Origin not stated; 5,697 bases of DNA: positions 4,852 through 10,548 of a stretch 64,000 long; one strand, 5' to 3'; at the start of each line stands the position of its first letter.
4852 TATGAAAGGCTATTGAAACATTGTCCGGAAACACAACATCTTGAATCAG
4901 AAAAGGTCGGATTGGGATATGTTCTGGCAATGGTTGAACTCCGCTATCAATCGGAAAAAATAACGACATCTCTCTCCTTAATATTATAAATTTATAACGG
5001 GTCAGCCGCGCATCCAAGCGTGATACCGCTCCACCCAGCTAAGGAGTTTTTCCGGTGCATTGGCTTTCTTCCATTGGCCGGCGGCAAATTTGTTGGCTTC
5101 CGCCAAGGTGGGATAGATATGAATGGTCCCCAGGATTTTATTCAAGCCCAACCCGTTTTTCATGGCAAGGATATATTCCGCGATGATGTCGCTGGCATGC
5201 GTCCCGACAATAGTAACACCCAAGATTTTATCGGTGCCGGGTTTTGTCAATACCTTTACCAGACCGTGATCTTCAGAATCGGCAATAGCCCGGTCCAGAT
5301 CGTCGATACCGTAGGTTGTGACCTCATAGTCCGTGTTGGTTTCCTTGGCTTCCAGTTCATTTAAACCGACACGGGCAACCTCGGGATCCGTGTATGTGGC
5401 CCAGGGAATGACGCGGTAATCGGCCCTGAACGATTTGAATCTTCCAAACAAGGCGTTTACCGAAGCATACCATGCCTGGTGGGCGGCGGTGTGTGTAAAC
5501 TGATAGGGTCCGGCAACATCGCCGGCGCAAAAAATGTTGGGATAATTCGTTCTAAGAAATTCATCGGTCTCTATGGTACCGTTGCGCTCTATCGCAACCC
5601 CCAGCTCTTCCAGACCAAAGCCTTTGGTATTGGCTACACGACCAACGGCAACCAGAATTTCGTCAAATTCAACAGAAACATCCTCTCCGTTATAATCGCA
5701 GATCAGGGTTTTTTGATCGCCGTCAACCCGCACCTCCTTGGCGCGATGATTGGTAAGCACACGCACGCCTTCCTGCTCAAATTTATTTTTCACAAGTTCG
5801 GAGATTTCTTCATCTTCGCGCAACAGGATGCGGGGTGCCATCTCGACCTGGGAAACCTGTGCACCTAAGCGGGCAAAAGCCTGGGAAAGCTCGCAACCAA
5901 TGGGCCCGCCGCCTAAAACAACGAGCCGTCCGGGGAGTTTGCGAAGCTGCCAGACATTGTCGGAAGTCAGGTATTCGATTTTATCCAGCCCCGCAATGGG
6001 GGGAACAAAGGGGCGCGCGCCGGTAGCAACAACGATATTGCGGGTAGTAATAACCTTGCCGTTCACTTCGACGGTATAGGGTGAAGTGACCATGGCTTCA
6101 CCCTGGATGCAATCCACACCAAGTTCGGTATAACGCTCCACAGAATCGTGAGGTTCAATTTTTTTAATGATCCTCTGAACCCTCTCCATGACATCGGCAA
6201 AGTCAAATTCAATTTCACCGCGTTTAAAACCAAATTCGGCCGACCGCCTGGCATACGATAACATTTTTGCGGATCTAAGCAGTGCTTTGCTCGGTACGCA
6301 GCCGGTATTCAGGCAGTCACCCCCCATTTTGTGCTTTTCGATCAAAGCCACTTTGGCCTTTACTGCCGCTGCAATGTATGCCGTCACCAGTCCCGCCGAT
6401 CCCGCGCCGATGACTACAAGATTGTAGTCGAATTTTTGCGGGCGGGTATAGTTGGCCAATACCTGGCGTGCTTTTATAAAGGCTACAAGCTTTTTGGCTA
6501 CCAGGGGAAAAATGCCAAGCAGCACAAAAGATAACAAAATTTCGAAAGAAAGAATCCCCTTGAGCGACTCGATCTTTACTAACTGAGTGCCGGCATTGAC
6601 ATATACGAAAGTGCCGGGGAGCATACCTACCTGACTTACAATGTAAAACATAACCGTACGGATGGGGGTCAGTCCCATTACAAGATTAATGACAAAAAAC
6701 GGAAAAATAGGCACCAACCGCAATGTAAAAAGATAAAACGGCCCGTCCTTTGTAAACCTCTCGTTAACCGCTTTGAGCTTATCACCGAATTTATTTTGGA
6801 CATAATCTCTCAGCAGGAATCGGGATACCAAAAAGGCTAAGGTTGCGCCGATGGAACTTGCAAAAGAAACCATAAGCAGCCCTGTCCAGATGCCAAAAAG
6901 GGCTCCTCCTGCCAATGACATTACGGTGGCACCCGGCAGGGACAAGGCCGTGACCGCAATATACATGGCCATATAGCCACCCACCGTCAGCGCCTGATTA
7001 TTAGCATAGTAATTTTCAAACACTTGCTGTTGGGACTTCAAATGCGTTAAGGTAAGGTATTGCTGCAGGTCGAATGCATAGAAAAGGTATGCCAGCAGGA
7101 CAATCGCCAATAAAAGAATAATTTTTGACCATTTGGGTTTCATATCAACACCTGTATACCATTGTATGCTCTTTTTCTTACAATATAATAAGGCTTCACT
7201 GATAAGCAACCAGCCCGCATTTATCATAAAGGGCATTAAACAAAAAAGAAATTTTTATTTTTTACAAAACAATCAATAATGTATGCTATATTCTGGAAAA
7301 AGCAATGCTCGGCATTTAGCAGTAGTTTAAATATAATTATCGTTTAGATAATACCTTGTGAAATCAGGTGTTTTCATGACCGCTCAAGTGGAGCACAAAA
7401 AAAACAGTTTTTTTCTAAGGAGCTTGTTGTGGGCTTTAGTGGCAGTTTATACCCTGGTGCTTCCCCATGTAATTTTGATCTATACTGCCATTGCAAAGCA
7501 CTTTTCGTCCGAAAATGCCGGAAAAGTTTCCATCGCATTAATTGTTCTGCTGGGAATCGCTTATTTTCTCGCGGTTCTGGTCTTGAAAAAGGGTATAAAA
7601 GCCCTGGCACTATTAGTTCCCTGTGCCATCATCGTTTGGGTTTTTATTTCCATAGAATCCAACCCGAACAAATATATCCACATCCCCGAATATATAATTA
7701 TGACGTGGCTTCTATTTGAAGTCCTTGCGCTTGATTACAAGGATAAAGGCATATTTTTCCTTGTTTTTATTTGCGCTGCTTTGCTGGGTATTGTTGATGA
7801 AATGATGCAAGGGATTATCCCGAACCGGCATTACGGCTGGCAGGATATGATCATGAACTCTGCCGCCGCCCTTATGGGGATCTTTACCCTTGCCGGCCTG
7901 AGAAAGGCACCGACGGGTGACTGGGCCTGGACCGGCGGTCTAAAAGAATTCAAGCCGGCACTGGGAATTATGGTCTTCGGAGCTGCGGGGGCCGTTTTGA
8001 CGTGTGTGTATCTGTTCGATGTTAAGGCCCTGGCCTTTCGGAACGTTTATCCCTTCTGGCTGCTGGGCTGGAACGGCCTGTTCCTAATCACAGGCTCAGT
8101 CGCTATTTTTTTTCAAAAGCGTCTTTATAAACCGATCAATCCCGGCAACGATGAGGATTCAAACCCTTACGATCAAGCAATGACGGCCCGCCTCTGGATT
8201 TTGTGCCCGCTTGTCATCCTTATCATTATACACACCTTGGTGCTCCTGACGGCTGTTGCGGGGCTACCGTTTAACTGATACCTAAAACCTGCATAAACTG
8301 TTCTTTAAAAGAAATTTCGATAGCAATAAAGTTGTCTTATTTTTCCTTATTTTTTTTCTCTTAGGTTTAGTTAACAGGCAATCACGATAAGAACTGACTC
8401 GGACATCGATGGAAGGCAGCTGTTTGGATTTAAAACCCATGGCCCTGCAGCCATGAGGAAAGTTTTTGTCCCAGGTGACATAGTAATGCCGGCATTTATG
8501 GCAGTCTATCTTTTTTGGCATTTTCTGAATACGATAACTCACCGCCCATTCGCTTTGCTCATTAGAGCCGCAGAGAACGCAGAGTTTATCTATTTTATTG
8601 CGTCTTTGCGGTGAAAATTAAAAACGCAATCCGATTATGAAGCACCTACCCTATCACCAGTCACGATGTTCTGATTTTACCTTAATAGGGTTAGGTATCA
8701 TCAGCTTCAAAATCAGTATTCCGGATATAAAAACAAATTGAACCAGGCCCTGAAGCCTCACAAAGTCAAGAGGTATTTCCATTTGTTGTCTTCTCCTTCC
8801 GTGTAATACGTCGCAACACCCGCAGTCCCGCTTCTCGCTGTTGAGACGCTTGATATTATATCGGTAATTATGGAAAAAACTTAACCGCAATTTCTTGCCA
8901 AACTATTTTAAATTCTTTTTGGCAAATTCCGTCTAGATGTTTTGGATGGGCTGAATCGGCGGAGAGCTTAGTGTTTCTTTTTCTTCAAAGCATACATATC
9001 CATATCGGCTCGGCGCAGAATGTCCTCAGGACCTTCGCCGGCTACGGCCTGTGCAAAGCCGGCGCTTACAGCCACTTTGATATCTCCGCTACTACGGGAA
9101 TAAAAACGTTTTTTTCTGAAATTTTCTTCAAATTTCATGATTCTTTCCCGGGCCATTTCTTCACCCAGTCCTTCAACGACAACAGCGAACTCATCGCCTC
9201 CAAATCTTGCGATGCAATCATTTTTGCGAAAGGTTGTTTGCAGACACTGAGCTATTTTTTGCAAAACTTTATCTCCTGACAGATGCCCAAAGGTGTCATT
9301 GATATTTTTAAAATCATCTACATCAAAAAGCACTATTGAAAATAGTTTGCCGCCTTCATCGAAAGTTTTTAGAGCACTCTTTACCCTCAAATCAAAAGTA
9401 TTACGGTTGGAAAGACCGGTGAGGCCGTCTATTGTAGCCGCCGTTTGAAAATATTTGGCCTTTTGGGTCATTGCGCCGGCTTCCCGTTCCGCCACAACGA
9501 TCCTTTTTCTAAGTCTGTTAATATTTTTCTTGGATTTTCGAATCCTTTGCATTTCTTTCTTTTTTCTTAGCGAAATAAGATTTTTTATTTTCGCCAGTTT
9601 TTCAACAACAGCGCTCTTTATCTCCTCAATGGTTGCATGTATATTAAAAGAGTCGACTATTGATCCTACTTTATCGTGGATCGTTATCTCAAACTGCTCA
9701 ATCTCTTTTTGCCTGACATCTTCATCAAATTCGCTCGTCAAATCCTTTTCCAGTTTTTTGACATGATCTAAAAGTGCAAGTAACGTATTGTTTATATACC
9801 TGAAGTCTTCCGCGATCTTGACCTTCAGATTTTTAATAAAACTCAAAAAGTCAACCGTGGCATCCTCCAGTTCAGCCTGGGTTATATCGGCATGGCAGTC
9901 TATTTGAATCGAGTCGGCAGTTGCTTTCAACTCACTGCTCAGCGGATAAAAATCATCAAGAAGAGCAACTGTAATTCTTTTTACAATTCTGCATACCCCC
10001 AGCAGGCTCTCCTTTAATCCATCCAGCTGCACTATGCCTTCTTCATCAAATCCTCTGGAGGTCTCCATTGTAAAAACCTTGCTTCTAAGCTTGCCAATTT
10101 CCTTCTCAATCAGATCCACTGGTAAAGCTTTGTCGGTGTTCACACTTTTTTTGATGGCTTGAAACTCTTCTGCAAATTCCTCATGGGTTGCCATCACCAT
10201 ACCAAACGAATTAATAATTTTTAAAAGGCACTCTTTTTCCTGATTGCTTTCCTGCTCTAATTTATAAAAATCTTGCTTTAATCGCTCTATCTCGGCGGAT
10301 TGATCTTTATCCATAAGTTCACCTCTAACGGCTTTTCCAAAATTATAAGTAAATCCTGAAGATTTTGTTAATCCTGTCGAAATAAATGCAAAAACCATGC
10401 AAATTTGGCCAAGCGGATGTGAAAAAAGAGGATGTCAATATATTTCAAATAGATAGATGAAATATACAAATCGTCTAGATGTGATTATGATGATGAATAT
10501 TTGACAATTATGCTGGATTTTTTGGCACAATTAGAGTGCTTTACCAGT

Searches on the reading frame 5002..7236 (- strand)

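Call 26: search_protein_families(library=ncbifam, proteins=[window:5002-7236:-], max_evalue=0.000001)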
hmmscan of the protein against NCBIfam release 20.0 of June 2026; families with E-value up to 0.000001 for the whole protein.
window:5002-7236:- (744 aa): 49 families (the best 25 are shown)
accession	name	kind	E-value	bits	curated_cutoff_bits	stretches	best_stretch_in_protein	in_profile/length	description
NF004991.0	PRK06370.1-3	subfamily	4.1e-159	530.4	620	1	266-735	30-500/509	FAD-containing oxidoreductase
TIGR01350.1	lipoamide_DH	equivalog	5.5e-124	414.4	408.8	1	271-723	2-455/461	dihydrolipoyl dehydrogenase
TIGR02053.1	MerA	equivalog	1.9e-122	409.6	454.45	1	271-723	1-454/465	mercury(II) reductase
NF004947.0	PRK06292.2-5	equivalog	2.2e-108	363.2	592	1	270-725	3-461/474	dihydrolipoyl dehydrogenase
NF004992.0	PRK06370.1-4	equivalog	1.2e-101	340.5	629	1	270-714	4-447/459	FAD-containing oxidoreductase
NF004776.0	PRK06116.1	equivalog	2e-93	313.9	480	1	268-713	2-444/450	glutathione-disulfide reductase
NF004946.0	PRK06292.2-4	subfamily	5.6e-91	305.7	634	1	270-719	3-467/487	dihydrolipoyl dehydrogenase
NF004945.0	PRK06292.2-3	equivalog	5e-88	296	494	1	271-717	4-447/457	dihydrolipoyl dehydrogenase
NF004943.0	PRK06292.2-1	equivalog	7.1e-87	292.1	432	1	270-719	3-452/456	dihydrolipoyl dehydrogenase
NF003585.0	PRK05249.1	equivalog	3.4e-86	289.7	465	1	267-719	3-454/464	Si-specific NAD(P)(+) transhydrogenase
NF005884.0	PRK07846.1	equivalog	7.5e-84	281.9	501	1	270-713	3-442/454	mycothione reductase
NF004990.0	PRK06370.1-1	equivalog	1.6e-83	281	842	1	271-713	5-446/459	FAD-containing oxidoreductase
TIGR01424.1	gluta_reduc_2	equivalog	2.6e-82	276.8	606.05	1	269-713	1-440/446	glutathione-disulfide reductase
NF005883.0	PRK07845.1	equivalog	1.2e-81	275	479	1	272-721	4-458/466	NAD(P)H-quinone dehydrogenase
NF010311.1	PRK13748.1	subfamily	1.4e-81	275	600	1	267-724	94-550/560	mercury(II) reductase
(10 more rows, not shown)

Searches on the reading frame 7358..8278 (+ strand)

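Call 26: search_protein_families(library=ncbifam, proteins=[window:7358-8278:+], max_evalue=0.000001)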
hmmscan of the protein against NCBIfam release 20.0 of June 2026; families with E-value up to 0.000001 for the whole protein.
window:7358-8278:+ (306 aa): 1 family
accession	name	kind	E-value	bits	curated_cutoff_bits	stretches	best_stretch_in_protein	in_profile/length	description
NF037970.1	vanZ_1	subfamily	2e-08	34.9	20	1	99-168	37-106/109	VanZ family protein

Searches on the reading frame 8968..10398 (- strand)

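Call 26: search_protein_families(library=ncbifam, proteins=[window:8968-10398:-], max_evalue=0.000001)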
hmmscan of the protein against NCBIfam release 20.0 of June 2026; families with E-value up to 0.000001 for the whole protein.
window:8968-10398:- (476 aa): 20 families
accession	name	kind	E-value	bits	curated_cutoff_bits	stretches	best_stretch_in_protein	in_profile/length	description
NF007423.1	PRK09966.1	equivalog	5.3e-41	140.8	325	1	264-472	185-390/390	diguanylate cyclase DgcN/YfiN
TIGR00254.1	GGDEF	domain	4.1e-39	134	37.4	1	318-475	2-160/168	diguanylate cyclase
NF038266.1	diguan_SiaD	equivalog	1.5e-37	129.3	290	1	262-474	34-247/252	biofilm regulation diguanylate cyclase SiaD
NF007380.0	PRK09894.1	equivalog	2.4e-36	125.6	256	1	208-473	18-278/296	diguanylate cyclase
NF007135.0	PRK09581.1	equivalog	4.1e-33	114.9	474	1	312-474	283-447/457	PleD family two-component system response regulator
NF051473.1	DigCycDgcsShew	equivalog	1.2e-26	93.7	400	1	317-473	131-282/291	diguanylate cyclase DgcS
NF047654.1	DiguCycDgcRLepto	equivalog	6.7e-26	90.9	500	1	286-473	103-287/295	diguanylate cyclase DgcR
NF041606.1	dguan_cyc_DgcA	equivalog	1.3e-24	86.8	370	1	316-473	173-330/340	diguanylate cyclase DgcA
NF007298.0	PRK09776.1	equivalog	2e-24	85.6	1135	1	318-473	681-836/1111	diguanylate cyclase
NF040885.1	diguan_DgcJ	equivalog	9.2e-24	84.1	500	1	323-476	343-490/493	diguanylate cyclase DgcJ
NF007599.0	PRK10245.1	equivalog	2e-23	82.5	402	1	307-473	196-361/371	diguanylate cyclase AdrA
NF007474.0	PRK10060.1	equivalog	7.8e-23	80.5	782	1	317-474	233-387/663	cyclic di-GMP phosphodiesterase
NF045675.1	PhdiestaseDibA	equivalog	1.5e-22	79.7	980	1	285-473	168-355/623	phosphodiesterase DibA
NF011955.1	PRK15426.1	equivalog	1.2e-21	76.5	408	1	310-451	387-528/564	cellulose biosynthesis regulator diguanylate cyclase DgcQ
NF047872.1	GGDEF_GdpS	equivalog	8.8e-20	71.2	400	1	315-451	181-317/355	GGDEF domain-containing protein GdpS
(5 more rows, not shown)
